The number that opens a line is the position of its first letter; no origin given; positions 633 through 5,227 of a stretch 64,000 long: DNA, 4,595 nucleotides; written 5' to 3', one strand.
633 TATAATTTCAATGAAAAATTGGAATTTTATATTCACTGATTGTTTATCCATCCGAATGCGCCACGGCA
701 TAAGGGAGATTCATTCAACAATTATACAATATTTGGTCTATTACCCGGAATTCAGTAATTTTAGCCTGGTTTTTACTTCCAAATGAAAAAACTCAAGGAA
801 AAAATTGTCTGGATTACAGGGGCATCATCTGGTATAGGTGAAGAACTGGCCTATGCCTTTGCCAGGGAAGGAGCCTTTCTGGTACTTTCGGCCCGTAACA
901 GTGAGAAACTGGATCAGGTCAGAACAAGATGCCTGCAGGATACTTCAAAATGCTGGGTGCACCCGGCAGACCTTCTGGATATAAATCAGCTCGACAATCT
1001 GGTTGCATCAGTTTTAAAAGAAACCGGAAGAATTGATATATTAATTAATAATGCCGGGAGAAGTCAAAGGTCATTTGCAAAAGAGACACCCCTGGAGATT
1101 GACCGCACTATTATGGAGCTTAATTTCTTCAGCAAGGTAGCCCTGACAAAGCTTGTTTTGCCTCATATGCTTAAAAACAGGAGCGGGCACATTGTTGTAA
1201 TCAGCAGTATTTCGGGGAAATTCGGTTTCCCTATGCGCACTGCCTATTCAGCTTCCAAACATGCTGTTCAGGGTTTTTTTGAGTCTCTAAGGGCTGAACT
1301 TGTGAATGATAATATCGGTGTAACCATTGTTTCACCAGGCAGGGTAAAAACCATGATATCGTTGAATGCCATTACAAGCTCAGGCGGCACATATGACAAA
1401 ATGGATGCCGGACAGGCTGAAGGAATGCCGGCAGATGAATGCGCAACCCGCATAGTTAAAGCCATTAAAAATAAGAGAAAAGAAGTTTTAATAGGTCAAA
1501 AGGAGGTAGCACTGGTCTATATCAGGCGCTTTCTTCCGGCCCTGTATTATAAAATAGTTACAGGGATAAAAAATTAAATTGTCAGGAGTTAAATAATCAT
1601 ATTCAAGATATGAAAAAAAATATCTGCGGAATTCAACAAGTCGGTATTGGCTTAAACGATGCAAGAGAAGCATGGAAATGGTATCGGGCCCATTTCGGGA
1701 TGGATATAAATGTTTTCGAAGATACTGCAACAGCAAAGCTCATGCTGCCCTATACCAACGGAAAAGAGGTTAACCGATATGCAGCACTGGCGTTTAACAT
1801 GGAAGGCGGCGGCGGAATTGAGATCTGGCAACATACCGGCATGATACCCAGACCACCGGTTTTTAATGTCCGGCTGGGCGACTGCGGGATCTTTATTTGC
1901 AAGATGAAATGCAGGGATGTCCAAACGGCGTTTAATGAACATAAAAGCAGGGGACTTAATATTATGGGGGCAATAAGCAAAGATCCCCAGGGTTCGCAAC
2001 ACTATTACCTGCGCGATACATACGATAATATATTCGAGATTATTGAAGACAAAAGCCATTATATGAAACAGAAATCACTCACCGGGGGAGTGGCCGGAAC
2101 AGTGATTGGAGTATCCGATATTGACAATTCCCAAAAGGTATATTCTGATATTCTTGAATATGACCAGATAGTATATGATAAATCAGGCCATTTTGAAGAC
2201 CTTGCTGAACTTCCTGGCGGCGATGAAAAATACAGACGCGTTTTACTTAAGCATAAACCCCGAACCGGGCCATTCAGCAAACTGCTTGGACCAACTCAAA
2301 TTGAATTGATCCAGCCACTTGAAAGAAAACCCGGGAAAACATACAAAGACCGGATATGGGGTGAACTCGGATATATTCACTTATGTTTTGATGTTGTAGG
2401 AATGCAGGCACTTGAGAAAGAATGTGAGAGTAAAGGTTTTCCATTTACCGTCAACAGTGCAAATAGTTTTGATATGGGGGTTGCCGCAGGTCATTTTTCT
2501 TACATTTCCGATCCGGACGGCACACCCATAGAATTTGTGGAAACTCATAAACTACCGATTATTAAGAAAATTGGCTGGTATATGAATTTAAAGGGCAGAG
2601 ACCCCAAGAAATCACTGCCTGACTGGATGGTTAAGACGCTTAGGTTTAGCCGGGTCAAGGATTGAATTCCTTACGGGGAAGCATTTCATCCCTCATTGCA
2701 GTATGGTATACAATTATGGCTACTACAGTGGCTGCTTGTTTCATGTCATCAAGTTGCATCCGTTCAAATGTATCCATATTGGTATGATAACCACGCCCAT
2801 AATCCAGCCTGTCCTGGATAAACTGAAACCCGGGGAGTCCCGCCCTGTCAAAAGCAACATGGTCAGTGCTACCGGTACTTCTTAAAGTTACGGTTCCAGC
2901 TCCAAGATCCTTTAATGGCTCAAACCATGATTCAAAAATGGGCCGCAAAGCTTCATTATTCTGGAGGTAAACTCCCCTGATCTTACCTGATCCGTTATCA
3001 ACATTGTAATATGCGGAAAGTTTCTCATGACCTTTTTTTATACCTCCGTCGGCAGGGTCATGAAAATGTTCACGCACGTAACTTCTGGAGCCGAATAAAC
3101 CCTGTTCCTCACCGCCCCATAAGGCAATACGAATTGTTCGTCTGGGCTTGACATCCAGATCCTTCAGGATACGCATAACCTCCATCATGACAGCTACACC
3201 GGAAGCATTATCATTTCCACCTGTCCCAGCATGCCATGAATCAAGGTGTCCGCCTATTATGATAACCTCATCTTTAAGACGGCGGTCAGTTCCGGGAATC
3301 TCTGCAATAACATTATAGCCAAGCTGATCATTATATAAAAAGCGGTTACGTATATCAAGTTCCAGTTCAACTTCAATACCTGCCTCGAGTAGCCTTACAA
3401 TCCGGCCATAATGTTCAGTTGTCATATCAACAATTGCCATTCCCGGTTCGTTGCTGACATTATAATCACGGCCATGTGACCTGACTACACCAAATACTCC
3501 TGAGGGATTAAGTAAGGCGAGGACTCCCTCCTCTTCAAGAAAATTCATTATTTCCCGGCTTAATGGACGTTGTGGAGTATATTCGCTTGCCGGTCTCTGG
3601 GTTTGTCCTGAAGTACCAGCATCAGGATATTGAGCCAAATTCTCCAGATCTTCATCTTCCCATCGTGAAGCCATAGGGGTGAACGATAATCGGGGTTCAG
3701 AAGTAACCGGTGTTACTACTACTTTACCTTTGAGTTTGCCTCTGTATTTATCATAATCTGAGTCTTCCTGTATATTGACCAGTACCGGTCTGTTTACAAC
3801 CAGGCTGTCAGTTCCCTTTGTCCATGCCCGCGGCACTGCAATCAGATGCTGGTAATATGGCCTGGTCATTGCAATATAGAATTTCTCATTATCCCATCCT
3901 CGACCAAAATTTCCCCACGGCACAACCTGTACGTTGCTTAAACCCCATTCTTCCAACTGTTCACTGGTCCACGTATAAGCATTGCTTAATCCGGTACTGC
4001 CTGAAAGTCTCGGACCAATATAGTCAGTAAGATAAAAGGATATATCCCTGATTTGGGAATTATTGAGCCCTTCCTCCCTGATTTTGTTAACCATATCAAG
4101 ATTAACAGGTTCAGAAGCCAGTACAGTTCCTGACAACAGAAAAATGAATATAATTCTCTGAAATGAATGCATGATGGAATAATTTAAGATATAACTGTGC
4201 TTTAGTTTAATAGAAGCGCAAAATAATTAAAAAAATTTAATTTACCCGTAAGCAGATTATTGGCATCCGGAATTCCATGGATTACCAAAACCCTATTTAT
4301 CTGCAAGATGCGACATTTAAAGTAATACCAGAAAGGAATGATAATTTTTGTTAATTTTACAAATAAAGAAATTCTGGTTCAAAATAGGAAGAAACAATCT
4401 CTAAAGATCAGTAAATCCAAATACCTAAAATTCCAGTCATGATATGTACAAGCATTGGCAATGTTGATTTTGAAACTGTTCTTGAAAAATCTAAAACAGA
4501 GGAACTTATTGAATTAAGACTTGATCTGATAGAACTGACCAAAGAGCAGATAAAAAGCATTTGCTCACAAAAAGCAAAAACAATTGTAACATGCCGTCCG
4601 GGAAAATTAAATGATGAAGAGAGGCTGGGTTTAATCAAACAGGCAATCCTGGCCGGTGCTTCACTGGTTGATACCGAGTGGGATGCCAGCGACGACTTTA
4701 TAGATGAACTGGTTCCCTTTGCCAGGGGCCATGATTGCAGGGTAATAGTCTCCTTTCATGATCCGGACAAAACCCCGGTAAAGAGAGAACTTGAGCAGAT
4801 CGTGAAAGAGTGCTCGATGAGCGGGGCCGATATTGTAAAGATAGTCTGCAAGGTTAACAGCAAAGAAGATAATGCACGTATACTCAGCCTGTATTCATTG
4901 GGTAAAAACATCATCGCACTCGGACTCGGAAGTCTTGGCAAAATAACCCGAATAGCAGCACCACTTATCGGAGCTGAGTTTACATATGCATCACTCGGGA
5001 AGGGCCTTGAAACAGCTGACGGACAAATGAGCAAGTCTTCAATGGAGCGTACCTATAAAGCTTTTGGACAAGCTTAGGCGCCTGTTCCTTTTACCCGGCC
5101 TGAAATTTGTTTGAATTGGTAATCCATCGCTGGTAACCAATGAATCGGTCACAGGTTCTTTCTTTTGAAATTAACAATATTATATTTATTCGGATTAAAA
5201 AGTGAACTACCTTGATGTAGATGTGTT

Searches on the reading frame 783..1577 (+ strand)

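Call 93: search_protein_families(library=pfam, proteins=[window:783-1577:+])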
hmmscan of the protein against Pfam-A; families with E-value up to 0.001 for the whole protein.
window:783-1577:+ (264 aa): 3 families
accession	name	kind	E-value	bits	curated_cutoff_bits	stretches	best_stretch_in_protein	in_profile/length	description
PF00106.31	adh_short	-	2.6e-53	180.9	26.6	1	7-193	1-187/195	short chain dehydrogenase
PF13561.12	adh_short_C2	-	1.6e-35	123.3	27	1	13-209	1-196/236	Enoyl-(Acyl carrier protein) reductase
PF08659.16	KR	-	2.7e-12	47.4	22.6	1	9-171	3-165/180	KR domain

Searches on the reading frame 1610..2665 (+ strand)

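Call 93: search_protein_families(library=pfam, proteins=[window:1610-2665:+])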
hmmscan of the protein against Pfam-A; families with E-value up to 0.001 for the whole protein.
window:1610-2665:+ (351 aa): 2 families
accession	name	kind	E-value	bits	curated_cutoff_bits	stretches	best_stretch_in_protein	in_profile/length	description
PF00903.31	Glyoxalase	-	2.6e-08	34.7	20.6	1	8-144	2-121/121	Glyoxalase/Bleomycin resistance protein/Dioxygenase superfamily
PF13669.12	Glyoxalase_4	-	2.9e-08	34.4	27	1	165-282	4-96/109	Glyoxalase/Bleomycin resistance protein/Dioxygenase superfamily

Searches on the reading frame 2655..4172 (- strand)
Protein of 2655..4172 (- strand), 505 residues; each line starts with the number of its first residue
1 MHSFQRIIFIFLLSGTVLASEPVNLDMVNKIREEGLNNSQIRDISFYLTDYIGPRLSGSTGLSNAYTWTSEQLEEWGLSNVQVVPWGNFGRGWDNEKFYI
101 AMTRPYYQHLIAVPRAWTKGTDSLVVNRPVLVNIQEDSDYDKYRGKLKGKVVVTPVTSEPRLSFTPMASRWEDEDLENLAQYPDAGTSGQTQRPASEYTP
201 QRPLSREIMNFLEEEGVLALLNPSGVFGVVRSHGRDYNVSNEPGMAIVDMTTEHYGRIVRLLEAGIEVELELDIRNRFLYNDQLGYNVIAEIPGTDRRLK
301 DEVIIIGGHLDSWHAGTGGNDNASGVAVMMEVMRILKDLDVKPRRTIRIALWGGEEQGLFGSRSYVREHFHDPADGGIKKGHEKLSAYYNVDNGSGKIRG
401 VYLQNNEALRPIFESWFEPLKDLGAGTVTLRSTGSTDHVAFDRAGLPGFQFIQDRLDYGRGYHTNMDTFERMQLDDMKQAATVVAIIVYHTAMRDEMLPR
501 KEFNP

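Call 93: search_protein_families(library=pfam, proteins=[window:2655-4172:-])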
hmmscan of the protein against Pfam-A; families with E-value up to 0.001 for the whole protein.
window:2655-4172:- (505 aa): 2 families
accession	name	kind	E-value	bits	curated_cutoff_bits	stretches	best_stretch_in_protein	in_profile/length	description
PF04389.22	Peptidase_M28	-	7.6e-37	127.3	21.3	1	287-485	1-190/193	Peptidase family M28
PF01546.33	Peptidase_M20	-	1.5e-07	31.9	24.6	1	316-394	30-98/206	Peptidase family M20/M25/M40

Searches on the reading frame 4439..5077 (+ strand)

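Call 93: search_protein_families(library=pfam, proteins=[window:4439-5077:+])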
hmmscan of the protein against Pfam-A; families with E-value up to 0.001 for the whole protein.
window:4439-5077:+ (212 aa): 1 family
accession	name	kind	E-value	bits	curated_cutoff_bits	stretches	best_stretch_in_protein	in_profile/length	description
PF01487.21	DHquinase_I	-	6.3e-40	138.1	22.2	1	15-206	13-230/230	Type I 3-dehydroquinase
